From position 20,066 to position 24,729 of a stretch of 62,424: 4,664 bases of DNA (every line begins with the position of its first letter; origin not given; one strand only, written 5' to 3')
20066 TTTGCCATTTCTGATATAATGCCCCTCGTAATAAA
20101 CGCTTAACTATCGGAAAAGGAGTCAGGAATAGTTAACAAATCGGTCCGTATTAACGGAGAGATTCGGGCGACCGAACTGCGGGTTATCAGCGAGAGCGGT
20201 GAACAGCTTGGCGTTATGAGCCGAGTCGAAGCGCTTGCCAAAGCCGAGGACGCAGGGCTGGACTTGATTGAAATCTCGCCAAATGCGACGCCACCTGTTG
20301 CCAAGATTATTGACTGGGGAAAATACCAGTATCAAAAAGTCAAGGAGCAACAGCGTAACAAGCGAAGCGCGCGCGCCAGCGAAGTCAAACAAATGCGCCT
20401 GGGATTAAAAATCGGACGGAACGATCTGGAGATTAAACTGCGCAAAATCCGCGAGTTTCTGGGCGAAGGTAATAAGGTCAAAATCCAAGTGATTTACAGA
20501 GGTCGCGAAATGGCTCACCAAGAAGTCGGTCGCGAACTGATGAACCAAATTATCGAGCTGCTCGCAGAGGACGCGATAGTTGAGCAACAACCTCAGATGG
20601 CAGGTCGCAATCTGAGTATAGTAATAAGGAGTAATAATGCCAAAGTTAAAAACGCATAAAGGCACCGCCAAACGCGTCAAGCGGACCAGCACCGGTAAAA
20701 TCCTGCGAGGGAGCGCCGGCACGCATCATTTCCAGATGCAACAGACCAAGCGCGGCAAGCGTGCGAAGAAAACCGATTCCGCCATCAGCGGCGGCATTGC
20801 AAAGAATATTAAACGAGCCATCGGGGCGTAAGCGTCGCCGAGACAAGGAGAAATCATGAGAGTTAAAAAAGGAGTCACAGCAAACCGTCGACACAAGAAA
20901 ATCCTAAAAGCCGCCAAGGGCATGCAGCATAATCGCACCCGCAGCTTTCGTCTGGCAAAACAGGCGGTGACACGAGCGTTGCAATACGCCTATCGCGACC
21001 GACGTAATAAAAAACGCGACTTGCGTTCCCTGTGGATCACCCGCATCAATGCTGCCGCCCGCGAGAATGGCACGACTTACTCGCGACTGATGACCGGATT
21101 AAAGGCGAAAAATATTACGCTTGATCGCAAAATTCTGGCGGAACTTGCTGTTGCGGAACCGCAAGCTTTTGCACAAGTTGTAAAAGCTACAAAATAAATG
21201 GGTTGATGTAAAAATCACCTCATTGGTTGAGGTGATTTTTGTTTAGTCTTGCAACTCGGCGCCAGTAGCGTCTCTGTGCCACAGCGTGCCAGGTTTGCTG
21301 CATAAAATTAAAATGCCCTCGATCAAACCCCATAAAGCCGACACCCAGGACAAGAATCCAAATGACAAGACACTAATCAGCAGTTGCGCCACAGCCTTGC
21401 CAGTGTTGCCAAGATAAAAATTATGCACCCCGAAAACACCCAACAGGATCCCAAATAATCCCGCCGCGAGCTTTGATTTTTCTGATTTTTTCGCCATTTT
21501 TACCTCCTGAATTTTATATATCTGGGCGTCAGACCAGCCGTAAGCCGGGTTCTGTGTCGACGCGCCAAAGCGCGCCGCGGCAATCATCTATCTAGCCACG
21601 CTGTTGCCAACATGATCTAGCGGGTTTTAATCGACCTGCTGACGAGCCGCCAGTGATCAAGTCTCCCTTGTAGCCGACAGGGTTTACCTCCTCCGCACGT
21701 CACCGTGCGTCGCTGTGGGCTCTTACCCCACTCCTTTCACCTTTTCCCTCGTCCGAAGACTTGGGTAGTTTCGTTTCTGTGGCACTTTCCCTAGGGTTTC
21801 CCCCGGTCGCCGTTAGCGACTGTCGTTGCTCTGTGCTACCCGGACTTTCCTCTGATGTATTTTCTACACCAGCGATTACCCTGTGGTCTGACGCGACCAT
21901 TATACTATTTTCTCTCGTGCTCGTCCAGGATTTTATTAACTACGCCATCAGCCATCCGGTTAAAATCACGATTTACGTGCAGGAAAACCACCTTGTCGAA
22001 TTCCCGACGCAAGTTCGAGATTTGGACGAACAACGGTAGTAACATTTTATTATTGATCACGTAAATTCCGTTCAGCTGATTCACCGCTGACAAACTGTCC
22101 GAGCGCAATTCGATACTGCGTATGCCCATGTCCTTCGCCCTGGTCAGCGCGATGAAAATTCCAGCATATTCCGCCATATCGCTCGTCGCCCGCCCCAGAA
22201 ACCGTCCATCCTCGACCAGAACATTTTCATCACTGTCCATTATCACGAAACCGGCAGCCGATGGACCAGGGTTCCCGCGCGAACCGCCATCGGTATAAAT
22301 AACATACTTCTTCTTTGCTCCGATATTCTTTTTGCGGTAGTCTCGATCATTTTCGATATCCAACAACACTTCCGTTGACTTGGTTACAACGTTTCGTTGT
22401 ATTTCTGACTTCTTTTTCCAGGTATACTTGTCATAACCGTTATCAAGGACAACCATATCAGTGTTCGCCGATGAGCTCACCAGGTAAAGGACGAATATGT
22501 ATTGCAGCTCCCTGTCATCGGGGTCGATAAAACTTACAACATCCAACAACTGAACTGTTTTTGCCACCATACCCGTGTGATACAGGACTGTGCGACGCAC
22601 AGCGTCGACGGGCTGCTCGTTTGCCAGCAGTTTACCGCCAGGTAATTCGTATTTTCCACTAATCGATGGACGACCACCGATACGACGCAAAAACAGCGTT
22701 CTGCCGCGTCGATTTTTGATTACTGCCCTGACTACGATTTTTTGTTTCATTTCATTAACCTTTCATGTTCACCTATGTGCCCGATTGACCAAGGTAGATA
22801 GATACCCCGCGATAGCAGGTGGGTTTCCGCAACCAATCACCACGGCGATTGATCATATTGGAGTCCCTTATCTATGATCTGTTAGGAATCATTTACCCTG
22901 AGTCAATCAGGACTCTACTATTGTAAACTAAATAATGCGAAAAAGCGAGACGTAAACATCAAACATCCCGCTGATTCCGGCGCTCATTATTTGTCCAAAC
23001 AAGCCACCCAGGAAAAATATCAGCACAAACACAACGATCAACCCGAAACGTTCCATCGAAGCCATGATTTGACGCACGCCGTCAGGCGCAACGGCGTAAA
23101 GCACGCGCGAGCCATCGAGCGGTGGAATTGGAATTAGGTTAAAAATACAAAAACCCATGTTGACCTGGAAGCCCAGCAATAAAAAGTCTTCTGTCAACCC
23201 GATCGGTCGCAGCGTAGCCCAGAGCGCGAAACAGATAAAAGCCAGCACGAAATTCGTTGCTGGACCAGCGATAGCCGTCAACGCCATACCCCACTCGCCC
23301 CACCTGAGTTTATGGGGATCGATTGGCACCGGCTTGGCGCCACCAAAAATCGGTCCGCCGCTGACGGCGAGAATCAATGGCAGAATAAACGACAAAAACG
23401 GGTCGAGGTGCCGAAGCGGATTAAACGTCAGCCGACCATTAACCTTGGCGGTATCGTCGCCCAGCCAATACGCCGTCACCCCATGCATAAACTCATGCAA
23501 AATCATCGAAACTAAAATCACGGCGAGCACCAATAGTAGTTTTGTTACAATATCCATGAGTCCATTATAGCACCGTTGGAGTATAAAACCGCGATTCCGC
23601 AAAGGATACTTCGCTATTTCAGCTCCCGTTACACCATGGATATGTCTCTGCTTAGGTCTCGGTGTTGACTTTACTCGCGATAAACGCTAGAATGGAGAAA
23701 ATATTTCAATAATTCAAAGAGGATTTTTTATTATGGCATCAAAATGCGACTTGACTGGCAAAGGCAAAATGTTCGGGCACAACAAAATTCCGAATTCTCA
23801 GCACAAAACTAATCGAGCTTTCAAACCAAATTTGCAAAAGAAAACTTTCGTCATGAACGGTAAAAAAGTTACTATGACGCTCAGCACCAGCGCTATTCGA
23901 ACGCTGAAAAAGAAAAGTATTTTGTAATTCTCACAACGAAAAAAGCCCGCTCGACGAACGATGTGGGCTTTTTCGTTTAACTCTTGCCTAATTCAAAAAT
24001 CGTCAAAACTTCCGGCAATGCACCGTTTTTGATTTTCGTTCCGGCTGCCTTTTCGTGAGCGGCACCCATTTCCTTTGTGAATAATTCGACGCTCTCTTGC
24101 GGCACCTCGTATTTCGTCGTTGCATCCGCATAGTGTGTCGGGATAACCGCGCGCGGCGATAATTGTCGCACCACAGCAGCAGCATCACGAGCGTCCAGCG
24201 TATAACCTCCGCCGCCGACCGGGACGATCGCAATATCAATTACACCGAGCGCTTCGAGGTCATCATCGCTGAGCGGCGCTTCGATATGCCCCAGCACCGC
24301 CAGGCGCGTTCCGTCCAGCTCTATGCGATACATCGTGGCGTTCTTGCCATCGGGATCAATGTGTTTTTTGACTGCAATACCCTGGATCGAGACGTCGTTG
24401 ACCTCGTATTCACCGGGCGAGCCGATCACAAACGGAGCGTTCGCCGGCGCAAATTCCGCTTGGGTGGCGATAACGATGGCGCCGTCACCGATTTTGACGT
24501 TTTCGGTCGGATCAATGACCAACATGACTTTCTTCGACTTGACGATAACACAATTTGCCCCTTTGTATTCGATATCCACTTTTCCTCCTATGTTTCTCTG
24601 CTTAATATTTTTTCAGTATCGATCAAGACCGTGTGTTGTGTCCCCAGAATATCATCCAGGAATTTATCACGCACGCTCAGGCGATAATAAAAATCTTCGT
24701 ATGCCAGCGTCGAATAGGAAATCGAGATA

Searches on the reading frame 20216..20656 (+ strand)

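Call 92: search_protein_families(library=pfam, proteins=[window:20216-20656:+], max_evalue=0.00001)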
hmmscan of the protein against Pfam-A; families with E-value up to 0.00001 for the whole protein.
window:20216-20656:+ (147 aa): 2 families
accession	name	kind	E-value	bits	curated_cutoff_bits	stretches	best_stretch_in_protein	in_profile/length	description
PF00707.27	IF3_C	-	2.8e-29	101.3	34.8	1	56-138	2-84/86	Translation initiation factor IF-3, C-terminal domain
PF05198.21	IF3_N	-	3.2e-16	59.7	26.9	1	1-46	23-68/70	Translation initiation factor IF-3, N-terminal domain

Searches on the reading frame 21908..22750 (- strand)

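Call 91: search_protein_families(library=pfam, proteins=[window:21908-22750:-], max_evalue=0.00001)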
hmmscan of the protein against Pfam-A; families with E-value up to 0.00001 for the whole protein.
window:21908-22750:- (281 aa): 3 families
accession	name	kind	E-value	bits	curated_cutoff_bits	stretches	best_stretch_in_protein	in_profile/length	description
PF13456.12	RVT_3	-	2.3e-21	76.4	21.6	1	153-273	2-122/123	Reverse transcriptase-like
PF00293.34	NUDIX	-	7.2e-10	39.4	21.1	1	4-91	3-93/134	NUDIX domain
PF00075.30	RNase_H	-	2.1e-07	31.7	25.8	1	147-227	2-76/141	RNase H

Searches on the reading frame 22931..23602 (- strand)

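Call 91: search_protein_families(library=pfam, proteins=[window:22931-23602:-], max_evalue=0.00001)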
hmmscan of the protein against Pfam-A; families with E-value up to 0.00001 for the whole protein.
window:22931-23602:- (224 aa): 1 family
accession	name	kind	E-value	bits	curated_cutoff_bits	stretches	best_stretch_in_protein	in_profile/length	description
PF02163.28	Peptidase_M50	-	9.4e-14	51.7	27.2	2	138-197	160-220/221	Peptidase family M50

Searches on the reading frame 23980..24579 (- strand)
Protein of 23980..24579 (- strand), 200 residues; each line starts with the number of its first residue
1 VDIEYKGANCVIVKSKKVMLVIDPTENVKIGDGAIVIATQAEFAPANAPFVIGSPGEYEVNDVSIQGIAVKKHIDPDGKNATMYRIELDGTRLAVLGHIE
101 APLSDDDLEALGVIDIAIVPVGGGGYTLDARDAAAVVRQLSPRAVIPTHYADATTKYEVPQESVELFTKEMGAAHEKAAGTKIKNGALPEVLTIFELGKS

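Call 91: search_protein_families(library=pfam, proteins=[window:23980-24579:-], max_evalue=0.00001)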
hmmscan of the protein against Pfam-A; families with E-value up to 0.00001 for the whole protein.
window:23980-24579:- (200 aa): 1 family
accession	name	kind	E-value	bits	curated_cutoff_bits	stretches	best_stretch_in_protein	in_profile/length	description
PF13483.12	Lactamase_B_3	-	1.8e-25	90.2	24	1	3-149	2-160/160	Beta-lactamase superfamily domain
